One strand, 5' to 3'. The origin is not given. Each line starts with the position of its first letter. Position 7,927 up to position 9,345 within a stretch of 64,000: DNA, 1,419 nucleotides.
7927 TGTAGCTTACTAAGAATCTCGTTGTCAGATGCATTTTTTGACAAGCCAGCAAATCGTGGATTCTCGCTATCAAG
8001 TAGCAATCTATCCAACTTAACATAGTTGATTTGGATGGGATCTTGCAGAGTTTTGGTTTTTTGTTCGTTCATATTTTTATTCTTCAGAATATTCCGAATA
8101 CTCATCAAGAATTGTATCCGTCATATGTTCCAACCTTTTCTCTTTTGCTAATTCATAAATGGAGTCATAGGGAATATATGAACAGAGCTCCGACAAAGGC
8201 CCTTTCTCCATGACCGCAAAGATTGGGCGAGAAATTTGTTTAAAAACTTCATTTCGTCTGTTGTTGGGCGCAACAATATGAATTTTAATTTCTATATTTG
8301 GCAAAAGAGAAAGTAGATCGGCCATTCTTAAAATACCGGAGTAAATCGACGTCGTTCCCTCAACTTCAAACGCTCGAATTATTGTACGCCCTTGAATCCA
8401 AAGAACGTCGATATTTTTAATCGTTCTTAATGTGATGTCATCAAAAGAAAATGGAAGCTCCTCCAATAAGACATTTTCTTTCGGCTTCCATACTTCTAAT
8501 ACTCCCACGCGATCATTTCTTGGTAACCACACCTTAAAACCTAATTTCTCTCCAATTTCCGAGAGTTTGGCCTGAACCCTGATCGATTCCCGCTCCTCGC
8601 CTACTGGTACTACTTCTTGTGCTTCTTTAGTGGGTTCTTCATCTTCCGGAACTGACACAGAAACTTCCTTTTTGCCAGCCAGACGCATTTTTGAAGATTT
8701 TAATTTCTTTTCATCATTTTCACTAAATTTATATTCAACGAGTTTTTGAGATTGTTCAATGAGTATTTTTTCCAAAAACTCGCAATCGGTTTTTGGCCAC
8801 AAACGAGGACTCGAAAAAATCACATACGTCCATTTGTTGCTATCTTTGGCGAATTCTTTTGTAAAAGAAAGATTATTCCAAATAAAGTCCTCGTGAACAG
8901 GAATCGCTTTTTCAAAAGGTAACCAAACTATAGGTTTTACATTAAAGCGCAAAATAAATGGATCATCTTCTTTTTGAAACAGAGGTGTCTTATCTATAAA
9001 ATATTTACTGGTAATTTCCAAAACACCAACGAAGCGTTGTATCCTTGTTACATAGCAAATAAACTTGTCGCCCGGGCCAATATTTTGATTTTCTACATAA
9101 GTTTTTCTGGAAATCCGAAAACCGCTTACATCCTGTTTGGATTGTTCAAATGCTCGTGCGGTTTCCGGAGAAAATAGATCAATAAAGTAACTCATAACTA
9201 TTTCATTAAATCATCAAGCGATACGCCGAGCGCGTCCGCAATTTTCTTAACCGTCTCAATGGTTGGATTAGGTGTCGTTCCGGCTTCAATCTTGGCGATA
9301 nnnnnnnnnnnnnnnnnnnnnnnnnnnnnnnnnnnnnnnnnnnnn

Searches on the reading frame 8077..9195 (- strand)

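Call 80: search_protein_families(library=pfam, proteins=[window:8077-9195:-], max_evalue=0.001)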
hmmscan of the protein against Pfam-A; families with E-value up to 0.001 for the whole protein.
window:8077-9195:- (372 aa): 1 family
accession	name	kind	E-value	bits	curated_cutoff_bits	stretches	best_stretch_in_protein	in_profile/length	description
PF01878.24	EVE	-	0.00025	21.5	23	1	20-100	19-109/145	EVE domain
